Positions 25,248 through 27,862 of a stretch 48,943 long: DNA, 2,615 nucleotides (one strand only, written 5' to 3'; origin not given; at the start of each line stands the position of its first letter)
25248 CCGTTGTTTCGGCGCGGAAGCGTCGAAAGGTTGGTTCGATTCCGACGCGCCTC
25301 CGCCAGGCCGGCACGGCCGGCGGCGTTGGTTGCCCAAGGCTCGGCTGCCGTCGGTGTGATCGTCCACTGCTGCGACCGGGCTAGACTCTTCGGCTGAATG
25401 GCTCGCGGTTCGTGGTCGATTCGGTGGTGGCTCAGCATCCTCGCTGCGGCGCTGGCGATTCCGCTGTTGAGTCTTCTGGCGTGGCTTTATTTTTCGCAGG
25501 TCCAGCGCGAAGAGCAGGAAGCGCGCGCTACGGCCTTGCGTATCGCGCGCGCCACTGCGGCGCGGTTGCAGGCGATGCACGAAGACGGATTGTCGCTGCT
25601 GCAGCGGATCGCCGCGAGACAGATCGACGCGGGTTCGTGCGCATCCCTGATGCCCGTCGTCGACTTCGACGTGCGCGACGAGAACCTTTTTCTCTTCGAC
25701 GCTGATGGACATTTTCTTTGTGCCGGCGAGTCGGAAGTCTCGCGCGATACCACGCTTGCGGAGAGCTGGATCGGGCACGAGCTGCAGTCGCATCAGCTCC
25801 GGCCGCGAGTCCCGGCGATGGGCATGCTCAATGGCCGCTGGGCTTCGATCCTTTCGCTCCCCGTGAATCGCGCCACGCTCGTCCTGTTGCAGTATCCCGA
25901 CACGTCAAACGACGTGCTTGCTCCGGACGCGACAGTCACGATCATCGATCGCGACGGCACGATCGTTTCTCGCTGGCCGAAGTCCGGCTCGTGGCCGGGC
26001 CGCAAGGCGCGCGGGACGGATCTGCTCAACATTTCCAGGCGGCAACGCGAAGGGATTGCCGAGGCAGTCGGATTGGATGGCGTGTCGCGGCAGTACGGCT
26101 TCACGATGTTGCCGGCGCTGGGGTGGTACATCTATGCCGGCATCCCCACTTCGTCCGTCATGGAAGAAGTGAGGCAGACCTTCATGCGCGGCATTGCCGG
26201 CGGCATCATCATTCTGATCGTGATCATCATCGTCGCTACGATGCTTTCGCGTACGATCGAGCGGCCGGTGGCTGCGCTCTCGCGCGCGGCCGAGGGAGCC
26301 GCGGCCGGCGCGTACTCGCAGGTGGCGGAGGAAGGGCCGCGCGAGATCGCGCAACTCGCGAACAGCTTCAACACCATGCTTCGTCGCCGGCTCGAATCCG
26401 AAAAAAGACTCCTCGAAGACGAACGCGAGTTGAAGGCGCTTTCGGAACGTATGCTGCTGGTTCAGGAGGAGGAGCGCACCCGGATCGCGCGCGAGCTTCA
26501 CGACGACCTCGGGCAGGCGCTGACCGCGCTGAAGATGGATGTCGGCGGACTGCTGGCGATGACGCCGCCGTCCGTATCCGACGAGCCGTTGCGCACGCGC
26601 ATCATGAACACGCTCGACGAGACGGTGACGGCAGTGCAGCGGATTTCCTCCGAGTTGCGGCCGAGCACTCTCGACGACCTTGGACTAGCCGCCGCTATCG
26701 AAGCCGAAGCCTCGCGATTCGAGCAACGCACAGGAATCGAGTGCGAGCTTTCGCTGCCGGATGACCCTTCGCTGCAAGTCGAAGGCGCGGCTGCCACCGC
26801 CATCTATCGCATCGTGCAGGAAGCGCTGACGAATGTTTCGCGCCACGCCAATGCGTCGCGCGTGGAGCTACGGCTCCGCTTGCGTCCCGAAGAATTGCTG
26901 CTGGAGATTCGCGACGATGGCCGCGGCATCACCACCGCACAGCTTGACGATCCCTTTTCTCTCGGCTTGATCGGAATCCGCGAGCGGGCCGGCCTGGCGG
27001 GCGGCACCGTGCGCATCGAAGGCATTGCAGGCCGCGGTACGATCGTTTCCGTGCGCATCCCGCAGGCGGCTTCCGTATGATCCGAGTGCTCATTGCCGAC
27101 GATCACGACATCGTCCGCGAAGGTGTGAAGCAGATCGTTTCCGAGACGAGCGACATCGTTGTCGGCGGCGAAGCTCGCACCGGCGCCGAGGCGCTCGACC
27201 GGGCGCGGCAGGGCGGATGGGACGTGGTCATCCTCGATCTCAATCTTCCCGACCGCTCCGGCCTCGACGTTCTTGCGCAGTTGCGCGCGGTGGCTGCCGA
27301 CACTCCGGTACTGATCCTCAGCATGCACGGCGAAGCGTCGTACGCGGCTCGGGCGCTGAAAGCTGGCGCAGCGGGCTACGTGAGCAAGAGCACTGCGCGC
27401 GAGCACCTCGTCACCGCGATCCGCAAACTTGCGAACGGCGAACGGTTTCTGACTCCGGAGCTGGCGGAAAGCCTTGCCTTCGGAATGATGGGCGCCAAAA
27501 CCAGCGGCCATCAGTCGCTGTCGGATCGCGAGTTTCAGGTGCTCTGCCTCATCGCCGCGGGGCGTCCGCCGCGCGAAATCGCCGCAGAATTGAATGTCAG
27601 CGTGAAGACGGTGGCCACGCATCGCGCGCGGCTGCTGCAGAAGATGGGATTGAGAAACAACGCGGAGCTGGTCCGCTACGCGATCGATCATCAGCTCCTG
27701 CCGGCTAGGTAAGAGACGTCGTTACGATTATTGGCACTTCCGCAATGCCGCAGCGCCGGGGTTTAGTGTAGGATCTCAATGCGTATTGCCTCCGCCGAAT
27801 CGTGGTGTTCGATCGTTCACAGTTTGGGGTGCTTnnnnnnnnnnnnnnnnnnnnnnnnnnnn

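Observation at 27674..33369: RHS toxin-immunity cassette bracketed by a perfect 39-nt direct repeat that duplicates the 3' end of the response-regulator gene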

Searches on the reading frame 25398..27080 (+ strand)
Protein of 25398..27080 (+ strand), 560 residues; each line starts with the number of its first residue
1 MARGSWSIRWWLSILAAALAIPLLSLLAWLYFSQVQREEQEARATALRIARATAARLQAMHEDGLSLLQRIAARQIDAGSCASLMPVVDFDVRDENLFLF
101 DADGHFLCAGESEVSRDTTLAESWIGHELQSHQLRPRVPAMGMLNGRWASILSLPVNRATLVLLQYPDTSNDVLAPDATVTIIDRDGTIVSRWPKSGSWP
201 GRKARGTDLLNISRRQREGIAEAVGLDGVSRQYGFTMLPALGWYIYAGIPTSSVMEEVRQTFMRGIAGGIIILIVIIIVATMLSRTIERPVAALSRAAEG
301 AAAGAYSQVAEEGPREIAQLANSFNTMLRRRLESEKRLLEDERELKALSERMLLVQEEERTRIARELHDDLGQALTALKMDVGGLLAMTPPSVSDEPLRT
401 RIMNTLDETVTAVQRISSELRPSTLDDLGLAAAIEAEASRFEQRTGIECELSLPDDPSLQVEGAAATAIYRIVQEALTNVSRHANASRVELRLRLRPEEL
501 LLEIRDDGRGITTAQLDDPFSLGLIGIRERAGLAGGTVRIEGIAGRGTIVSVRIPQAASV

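Call 9: search_protein_families(library=pfam, proteins=[window:25398-27080:+], max_evalue=0.01)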
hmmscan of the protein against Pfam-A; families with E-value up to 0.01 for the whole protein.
window:25398-27080:+ (560 aa): 4 families
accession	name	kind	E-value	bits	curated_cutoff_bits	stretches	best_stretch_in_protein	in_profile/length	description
PF02518.31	HATPase_c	-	8.2e-13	49.2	26.4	1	467-557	4-110/111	Histidine kinase-, DNA gyrase B-, and HSP90-like ATPase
PF07730.19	HisKA_3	-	1.4e-12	48.4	24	1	359-425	1-68/68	Histidine kinase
PF13581.12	HATPase_c_2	-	4.8e-06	27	27.4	1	463-518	26-86/127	Histidine kinase-like ATPase domain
PF00672.30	HAMP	-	1.8e-05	25.4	25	1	283-330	2-50/53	HAMP domain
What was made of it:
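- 25398..27080 (+): Histidine kinase (HAMP, HisKA_3, HATPase_c), native flank. Pfam (call 9).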

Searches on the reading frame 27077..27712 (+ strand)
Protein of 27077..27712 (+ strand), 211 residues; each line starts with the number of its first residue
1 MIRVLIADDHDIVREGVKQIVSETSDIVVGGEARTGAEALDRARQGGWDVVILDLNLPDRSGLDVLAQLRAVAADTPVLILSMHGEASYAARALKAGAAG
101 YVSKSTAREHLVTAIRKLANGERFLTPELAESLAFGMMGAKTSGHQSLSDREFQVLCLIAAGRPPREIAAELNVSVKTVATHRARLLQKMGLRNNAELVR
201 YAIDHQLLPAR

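Call 9: search_protein_families(library=pfam, proteins=[window:27077-27712:+], max_evalue=0.01)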
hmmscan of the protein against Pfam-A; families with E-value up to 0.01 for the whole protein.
window:27077-27712:+ (211 aa): 10 families
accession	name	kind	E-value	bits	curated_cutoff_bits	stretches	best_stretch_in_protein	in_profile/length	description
PF00072.30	Response_reg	-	5.4e-29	101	30.2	1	4-116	1-111/111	Response regulator receiver domain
PF00196.25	GerE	-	2.6e-18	65.8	23.5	1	146-202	1-57/57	Bacterial regulatory proteins, luxR family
PF08281.18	Sigma70_r4_2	-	6.2e-06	26.2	25.7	1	146-190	9-54/54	Sigma-70, region 4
PF04545.22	Sigma70_r4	-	6.3e-05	22.9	24.1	0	146-189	3-47/50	Sigma-70, region 4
PF13384.12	HTH_23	-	0.00058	20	24.6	1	154-188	9-43/50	Homeodomain-like domain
PF13551.12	HTH_29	-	0.00083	19.8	28.1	1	154-186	3-36/64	Winged helix-turn helix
PF04967.18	HTH_10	-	0.0039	17.4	23.1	0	102-119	35-52/53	HTH DNA binding domain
PF14493.12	HTH_40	-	0.0054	17.4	27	0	158-189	8-39/89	Helix-turn-helix domain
PF13518.12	HTH_28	-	0.007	16.9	25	0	156-188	7-38/52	Helix-turn-helix domain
PF13936.12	HTH_38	-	0.0087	16.2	27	0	158-182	16-40/44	Helix-turn-helix domain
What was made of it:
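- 27077..27712 (+): NarL/LuxR-type response regulator, intact. Its C-terminus ............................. is the native one for this clade. Pfam Response_reg + GerE (call 9).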

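Call 10: find_encoding_contigs(protein=window:27077-27712:+, flank=10000, max_places=10)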
Protein window:27077-27712:+ (211 aa): 1 contig read that carries it; 1 place shown.
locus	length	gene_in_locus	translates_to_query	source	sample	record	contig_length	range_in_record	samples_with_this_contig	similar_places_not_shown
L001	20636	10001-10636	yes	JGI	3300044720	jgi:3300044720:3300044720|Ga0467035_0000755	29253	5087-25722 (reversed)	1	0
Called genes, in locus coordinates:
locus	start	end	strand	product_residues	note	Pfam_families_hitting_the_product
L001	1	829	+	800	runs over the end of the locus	PF09586:YfhO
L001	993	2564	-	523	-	-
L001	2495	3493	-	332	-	PF00106:adh_short, PF08659:KR, PF13561:adh_short_C2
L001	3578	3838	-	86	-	-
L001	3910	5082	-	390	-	PF08240:ADH_N, PF00107:ADH_zinc_N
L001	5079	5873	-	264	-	PF11127:YgaP-like_TM, PF10604:Polyketide_cyc2, PF03364:Polyketide_cyc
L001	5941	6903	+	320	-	PF00291:PALP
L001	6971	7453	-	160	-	PF04120:Iron_permease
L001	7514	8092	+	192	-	PF09411:PagL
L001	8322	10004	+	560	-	PF00672:HAMP (faint), PF07730:HisKA_3, PF13581:HATPase_c_2 (weak), PF02518:HATPase_c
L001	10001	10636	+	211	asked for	PF00072:Response_reg, PF00196:GerE, PF08281:Sigma70_r4_2 (weak)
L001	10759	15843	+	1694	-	PF20148:DUF6531, PF05593:RHS_repeat (weak), PF25023:TEN_YD-shell (weak), PF05593:RHS_repeat, PF03527:RHS (weak)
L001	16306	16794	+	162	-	PF00072:Response_reg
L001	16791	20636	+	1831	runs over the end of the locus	PF18911:PKD_4 (faint), PF13620:CarboxypepD_reg, PF13715:CarbopepD_reg_2 (weak), PF22352:K319L-like_PKD (faint), PF19408:PKD_6 (weak), PF01833:TIG, PF00404:Dockerin_1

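Call 15: find_homologous_proteins(query=window:27077-27712:+, max_evalue=1e-30)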
Query window:27077-27712:+ (211 aa): 6399 proteins with E <= 1e-30 among 8000 candidates; the best 120 are listed.
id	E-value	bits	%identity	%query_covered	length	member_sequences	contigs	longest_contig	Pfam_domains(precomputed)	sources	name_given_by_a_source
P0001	2.5e-126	437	99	100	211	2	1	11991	PF00196.26,PF08281.19,PF00072.31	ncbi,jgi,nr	ncbi:MAG: two-component system, NarL family, invasion response regulator UvrY [Thermoanaerobaculia b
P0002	5.6e-123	426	96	100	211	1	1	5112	PF00196.26,PF08281.19,PF00072.31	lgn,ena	-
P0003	1.1e-122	425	95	100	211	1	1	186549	PF00196.26,PF08281.19,PF00072.31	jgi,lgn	jgi:DNA-binding NarL/FixJ family response regulator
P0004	3.0e-122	423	95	100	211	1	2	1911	PF00196.26,PF08281.19,PF00072.31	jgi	jgi:two-component system invasion response regulator UvrY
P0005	3.9e-122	423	96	100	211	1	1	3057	PF00196.26,PF08281.19,PF00072.31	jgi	jgi:two-component system invasion response regulator UvrY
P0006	1.3e-121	421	94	100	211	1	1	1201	PF00196.26,PF08281.19,PF00072.31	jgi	jgi:DNA-binding NarL/FixJ family response regulator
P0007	1.7e-121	421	94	100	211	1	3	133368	PF00196.26,PF08281.19,PF00072.31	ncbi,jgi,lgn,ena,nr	ncbi:MAG: response regulator transcription factor [Acidobacteria bacterium]|nr:response regulator tr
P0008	1.9e-121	421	95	100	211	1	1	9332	PF00196.26,PF08281.19,PF00072.31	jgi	jgi:two-component system invasion response regulator UvrY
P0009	5.6e-121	419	94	100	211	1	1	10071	PF00196.26,PF08281.19,PF00072.31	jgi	-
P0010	6.3e-121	419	94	100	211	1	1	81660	PF00196.26,PF08281.19,PF00072.31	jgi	jgi:two-component system invasion response regulator UvrY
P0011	4.1e-120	417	94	100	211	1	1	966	PF00196.26,PF08281.19,PF00072.31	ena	-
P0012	1.3e-119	415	95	99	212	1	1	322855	PF00196.26,PF00072.31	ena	-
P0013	1.5e-119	415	95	99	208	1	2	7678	PF00196.26,PF08281.19,PF00072.31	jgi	jgi:DNA-binding NarL/FixJ family response regulator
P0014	2.5e-119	414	93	100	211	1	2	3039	PF00196.26,PF08281.19,PF00072.31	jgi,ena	jgi:DNA-binding NarL/FixJ family response regulator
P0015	2.9e-119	414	93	100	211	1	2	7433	PF00196.26,PF00072.31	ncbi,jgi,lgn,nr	ncbi:MAG: two-component system, NarL family, invasion response regulator UvrY [Thermoanaerobaculia b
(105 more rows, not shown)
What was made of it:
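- NarL-type regulators are very numerous: 6,399 hits at E <= 1e-30 (call 15).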

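Call 17: find_encoding_contigs(protein=P0001, flank=10000, max_places=4)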
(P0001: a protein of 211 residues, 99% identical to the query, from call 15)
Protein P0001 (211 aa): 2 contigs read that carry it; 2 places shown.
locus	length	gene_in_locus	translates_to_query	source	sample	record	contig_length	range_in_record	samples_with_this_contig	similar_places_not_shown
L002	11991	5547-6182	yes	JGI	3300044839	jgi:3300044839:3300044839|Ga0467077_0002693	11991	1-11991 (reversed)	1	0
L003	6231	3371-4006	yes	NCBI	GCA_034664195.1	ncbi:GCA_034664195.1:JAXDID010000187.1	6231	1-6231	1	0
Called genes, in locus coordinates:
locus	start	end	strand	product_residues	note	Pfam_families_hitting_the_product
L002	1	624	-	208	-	?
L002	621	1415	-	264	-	PF11127:YgaP-like_TM, PF10604:Polyketide_cyc2, PF03364:Polyketide_cyc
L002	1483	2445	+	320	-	PF00291:PALP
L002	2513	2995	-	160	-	PF04120:Iron_permease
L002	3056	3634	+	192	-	PF09411:PagL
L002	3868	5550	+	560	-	PF00672:HAMP (faint), PF07730:HisKA_3, PF13581:HATPase_c_2 (weak), PF02518:HATPase_c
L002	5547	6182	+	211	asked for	PF00072:Response_reg, PF00196:GerE, PF08281:Sigma70_r4_2 (weak)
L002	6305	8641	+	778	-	PF20148:DUF6531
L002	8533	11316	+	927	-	PF05593:RHS_repeat (weak), PF25023:TEN_YD-shell (weak), PF05593:RHS_repeat, PF03527:RHS (weak)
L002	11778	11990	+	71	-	?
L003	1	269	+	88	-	PF00291:PALP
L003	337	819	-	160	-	PF04120:Iron_permease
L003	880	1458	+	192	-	PF09411:PagL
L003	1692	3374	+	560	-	PF00672:HAMP (faint), PF07730:HisKA_3, PF13581:HATPase_c_2 (weak), PF02518:HATPase_c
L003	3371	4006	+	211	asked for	PF00072:Response_reg, PF00196:GerE, PF08281:Sigma70_r4_2 (weak)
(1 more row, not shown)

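Call 18: find_encoding_contigs(protein=P0003, flank=10000, max_places=4)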
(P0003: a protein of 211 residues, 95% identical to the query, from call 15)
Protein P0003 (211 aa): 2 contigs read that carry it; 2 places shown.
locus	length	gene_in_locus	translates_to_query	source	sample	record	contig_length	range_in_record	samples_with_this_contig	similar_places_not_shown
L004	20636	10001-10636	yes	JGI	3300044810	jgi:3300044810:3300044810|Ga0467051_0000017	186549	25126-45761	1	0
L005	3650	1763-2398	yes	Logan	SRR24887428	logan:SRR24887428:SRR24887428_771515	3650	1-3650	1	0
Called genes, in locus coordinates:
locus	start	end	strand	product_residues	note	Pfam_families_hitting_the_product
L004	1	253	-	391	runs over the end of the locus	PF00155:Aminotran_1_2, PF00266:Aminotran_5 (faint)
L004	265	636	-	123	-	PF00903:Glyoxalase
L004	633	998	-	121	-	PF00903:Glyoxalase (weak), PF18029:Glyoxalase_6 (weak)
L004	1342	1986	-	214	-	PF05995:CDO_I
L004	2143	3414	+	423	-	PF00709:Adenylsucc_synt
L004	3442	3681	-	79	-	PF07927:HicA_toxin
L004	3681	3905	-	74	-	-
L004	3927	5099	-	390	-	PF08240:ADH_N, PF00107:ADH_zinc_N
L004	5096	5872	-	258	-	PF11127:YgaP-like_TM, PF10604:Polyketide_cyc2, PF03364:Polyketide_cyc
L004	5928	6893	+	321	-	PF00291:PALP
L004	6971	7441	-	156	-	PF04120:Iron_permease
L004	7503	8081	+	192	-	PF09411:PagL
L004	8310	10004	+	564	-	PF00672:HAMP (weak), PF07730:HisKA_3, PF13581:HATPase_c_2 (weak), PF02518:HATPase_c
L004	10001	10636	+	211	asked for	PF00072:Response_reg, PF00196:GerE, PF08281:Sigma70_r4_2 (weak)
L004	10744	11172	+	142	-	PF00072:Response_reg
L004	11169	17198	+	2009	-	PF13620:CarboxypepD_reg, PF13715:CarbopepD_reg_2 (weak), PF08329:ChitinaseA_N (faint), PF18911:PKD_4 (faint), PF19408:PKD_6 (weak), PF01833:TIG, PF00404:Dockerin_1 (weak)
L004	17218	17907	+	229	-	-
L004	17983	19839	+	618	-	-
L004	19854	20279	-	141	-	PF02472:ExbD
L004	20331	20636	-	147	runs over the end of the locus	PF02472:ExbD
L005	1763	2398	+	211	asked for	PF00072:Response_reg, PF00196:GerE, PF08281:Sigma70_r4_2 (weak)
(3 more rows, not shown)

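Call 19: find_encoding_contigs(protein=P0007, flank=10000, max_places=4)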
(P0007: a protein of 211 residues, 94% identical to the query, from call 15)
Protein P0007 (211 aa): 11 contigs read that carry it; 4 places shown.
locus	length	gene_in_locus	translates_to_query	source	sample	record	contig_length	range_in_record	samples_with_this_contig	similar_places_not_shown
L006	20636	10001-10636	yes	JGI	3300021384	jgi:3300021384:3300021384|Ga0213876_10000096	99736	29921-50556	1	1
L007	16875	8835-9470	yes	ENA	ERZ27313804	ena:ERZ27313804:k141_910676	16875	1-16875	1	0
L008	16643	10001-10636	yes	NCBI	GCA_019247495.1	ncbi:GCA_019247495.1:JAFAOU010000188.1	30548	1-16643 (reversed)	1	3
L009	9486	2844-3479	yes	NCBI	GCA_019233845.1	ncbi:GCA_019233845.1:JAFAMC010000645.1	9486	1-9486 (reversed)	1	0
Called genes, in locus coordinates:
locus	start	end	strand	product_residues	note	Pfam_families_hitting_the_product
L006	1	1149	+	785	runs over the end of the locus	PF09586:YfhO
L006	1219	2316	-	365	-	-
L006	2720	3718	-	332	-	PF00106:adh_short, PF08659:KR, PF13561:adh_short_C2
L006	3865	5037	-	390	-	PF08240:ADH_N, PF00107:ADH_zinc_N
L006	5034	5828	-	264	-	PF11127:YgaP-like_TM, PF10604:Polyketide_cyc2, PF03364:Polyketide_cyc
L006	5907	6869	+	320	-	PF00291:PALP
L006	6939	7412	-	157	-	PF04120:Iron_permease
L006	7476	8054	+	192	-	PF09411:PagL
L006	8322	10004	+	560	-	PF07730:HisKA_3, PF13581:HATPase_c_2 (weak), PF02518:HATPase_c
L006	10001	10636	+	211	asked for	PF00072:Response_reg, PF00196:GerE, PF08281:Sigma70_r4_2 (weak)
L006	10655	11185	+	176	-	PF00072:Response_reg (weak)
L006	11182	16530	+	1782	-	PF00801:PKD (faint), PF00932:LTD, PF22352:K319L-like_PKD (faint), PF19408:PKD_6 (weak), PF01833:TIG, PF00404:Dockerin_1 (weak)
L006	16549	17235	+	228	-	-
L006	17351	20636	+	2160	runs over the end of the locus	PF13620:CarboxypepD_reg, PF08329:ChitinaseA_N (faint), PF22352:K319L-like_PKD (faint), PF19408:PKD_6, PF01833:TIG, PF00404:Dockerin_1 (weak)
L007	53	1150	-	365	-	-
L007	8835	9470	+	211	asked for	PF00072:Response_reg, PF00196:GerE, PF08281:Sigma70_r4_2 (weak)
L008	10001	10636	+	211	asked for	PF00072:Response_reg, PF00196:GerE, PF08281:Sigma70_r4_2 (weak)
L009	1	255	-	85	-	PF04120:Iron_permease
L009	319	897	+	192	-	PF09411:PagL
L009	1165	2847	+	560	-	PF07730:HisKA_3, PF13581:HATPase_c_2 (weak), PF02518:HATPase_c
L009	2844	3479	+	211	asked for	PF00072:Response_reg, PF00196:GerE, PF08281:Sigma70_r4_2 (weak)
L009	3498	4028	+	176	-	PF00072:Response_reg (weak)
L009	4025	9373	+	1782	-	PF00801:PKD (faint), PF00932:LTD, PF22352:K319L-like_PKD (faint), PF19408:PKD_6 (weak), PF01833:TIG, PF00404:Dockerin_1 (weak)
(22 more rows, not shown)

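Call 45: find_related_loci(query=window:27077-27712:+, collection=metagenome_contigs, flank=10000)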
Query window:27077-27712:+ (211 aa) in metagenome_contigs; peptide patterns used: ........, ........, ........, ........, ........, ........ (x = any residue, [..] = any of these).
600 stretches matched a pattern (row limit reached: there are more); 507 encode a relative of the query (tblastn E <= 1e-3); the best 80 are kept; 80 distinct loci.
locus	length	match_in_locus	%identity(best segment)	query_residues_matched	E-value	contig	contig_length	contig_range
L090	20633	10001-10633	94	1-211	5e-131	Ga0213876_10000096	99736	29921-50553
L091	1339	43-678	90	1-211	4e-135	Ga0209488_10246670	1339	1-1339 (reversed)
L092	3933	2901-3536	80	1-211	4e-111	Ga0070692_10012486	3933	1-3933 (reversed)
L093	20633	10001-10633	79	1-211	6e-107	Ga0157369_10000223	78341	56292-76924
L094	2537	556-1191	77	1-211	5e-111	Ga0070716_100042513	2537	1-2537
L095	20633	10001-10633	79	1-211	1e-106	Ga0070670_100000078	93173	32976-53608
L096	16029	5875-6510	78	1-211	6e-107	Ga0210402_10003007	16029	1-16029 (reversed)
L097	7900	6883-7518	79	1-211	1e-106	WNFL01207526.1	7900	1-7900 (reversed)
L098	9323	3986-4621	79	1-211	2e-106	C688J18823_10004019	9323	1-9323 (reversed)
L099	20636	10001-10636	78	1-211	5e-106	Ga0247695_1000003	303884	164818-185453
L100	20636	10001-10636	78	1-211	3e-106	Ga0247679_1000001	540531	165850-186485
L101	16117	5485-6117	78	1-211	3e-106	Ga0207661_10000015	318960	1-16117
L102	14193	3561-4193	78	1-211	4e-106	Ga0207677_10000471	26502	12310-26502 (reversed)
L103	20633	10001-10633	79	1-211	5e-106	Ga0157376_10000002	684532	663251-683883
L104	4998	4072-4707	79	1-211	4e-106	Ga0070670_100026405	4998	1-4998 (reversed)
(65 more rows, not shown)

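Call 49: find_encoding_contigs(protein=P0002, flank=10000, max_places=3)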
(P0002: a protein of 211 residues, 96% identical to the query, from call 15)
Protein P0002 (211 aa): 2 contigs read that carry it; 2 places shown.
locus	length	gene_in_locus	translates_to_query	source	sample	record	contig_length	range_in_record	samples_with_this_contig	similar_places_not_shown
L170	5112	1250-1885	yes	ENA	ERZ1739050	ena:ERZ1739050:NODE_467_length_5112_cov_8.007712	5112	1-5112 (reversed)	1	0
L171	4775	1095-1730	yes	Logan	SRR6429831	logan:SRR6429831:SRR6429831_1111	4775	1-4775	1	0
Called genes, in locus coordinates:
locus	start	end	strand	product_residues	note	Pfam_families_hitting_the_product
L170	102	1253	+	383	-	PF00672:HAMP (faint), PF26769:HAMP_PhoQ (weak), PF07730:HisKA_3, PF13581:HATPase_c_2 (weak), PF02518:HATPase_c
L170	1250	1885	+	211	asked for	PF00072:Response_reg, PF00196:GerE, PF08281:Sigma70_r4_2 (faint)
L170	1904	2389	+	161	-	PF00072:Response_reg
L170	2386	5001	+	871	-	PF13620:CarboxypepD_reg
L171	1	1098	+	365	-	?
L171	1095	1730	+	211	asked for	PF00072:Response_reg, PF00196:GerE, PF08281:Sigma70_r4_2 (faint)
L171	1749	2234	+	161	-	PF00072:Response_reg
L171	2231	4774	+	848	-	?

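Call 50: find_encoding_contigs(protein=P0008, flank=10000, max_places=3)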
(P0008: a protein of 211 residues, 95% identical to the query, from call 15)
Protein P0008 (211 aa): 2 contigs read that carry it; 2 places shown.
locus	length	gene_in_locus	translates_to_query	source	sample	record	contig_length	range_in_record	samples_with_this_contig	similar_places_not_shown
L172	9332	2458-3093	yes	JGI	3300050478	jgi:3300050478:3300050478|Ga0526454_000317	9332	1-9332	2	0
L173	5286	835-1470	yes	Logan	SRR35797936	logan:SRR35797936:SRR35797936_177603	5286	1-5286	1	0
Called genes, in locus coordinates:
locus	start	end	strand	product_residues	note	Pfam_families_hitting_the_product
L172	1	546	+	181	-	?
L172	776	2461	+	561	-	PF07730:HisKA_3, PF13581:HATPase_c_2 (weak), PF02518:HATPase_c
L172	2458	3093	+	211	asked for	PF00072:Response_reg, PF00196:GerE, PF08281:Sigma70_r4_2 (weak)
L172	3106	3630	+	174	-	PF00072:Response_reg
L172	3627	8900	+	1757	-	PF13620:CarboxypepD_reg, PF13715:CarbopepD_reg_2 (weak), PF18911:PKD_4 (faint), PF19408:PKD_6 (faint), PF22352:K319L-like_PKD (faint), PF01833:TIG, PF00404:Dockerin_1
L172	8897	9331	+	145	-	?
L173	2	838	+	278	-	?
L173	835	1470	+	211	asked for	PF00072:Response_reg, PF00196:GerE, PF08281:Sigma70_r4_2 (weak)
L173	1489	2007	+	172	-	PF00072:Response_reg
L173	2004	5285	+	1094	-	?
